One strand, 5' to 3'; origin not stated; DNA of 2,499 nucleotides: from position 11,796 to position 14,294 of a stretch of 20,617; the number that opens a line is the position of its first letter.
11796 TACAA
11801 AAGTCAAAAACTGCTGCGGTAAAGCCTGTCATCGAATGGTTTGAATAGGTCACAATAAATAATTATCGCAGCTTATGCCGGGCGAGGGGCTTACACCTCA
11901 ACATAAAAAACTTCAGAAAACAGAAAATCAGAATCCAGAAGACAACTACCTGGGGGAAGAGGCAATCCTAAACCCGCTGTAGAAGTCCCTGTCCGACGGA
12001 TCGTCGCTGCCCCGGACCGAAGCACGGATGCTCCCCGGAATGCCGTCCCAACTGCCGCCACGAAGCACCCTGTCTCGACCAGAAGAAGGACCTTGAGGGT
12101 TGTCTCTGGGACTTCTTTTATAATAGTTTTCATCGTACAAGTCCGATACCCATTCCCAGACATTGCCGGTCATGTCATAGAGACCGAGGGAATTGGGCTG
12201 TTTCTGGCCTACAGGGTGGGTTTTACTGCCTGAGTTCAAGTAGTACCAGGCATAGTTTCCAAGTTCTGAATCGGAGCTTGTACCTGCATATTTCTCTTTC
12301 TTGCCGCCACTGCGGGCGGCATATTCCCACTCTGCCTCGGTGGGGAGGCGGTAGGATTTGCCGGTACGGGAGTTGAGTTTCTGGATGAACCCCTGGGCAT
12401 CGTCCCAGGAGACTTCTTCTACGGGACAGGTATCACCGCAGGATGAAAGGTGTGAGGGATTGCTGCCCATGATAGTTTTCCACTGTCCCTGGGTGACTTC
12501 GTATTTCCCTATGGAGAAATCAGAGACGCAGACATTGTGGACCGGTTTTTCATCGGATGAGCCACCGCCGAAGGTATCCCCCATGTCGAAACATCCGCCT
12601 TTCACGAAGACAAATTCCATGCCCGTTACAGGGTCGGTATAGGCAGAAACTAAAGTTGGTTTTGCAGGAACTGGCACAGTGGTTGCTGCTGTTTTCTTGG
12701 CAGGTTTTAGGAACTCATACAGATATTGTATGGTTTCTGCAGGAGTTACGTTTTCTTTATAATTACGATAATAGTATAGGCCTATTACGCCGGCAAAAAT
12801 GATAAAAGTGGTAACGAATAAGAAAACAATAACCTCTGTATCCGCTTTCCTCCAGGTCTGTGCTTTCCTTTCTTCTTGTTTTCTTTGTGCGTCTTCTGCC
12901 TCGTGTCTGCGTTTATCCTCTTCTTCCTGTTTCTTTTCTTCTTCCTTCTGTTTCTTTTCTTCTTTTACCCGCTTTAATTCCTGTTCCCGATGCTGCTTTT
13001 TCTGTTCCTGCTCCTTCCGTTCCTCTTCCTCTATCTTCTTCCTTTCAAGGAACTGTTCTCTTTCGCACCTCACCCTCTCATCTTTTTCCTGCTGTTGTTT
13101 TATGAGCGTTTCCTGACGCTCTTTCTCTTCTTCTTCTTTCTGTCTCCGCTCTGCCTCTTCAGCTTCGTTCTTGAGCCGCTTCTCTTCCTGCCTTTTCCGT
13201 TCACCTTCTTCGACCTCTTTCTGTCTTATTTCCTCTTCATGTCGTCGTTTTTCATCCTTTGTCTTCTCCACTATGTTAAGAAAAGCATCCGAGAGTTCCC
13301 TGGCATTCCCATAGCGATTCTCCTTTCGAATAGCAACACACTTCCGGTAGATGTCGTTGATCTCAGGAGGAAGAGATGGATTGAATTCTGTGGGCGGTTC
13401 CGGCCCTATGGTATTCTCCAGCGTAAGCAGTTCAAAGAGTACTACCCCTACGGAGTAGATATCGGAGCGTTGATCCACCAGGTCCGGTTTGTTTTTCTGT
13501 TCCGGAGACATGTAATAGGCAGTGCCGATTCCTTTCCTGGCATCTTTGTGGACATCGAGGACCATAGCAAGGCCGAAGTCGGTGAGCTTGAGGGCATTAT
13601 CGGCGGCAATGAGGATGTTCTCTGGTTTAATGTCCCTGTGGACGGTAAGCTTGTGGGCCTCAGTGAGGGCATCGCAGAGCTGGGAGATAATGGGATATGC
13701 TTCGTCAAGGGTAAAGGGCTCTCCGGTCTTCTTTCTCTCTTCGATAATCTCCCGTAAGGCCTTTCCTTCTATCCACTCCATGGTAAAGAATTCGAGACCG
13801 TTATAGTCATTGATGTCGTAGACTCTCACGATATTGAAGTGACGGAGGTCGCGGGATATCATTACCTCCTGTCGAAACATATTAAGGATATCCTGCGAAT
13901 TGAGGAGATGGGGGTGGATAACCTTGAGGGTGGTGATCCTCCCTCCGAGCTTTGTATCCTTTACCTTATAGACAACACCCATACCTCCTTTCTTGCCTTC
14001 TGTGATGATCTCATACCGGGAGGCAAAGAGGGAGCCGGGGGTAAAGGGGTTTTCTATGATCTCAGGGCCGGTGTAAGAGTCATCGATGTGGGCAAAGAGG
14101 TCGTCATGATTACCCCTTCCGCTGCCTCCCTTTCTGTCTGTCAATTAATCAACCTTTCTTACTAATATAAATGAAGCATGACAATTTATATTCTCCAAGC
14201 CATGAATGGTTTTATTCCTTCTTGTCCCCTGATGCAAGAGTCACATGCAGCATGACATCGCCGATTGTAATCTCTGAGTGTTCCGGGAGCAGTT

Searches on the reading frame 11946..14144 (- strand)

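Call 9: search_protein_families(library=pfam, proteins=[window:11946-14144:-], max_evalue=0.01)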
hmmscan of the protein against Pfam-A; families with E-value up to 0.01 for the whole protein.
window:11946-14144:- (732 aa): 4 families
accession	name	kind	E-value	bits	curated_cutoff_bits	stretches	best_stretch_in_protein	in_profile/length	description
PF03781.23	FGE-sulfatase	-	2e-50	172.3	23.3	1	510-728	4-254/255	Sulfatase-modifying factor enzyme 1-like domain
PF00069.31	Pkinase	-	8e-37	127.5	31.7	1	52-294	9-242/263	Protein kinase domain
PF07714.23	PK_Tyr_Ser-Thr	-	1.9e-21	77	23.1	1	55-242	12-200/258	Protein tyrosine and serine/threonine kinase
PF03109.22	ABC1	-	6.5e-05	22.6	22.9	1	98-197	122-218/244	ABC1 atypical kinase-like domain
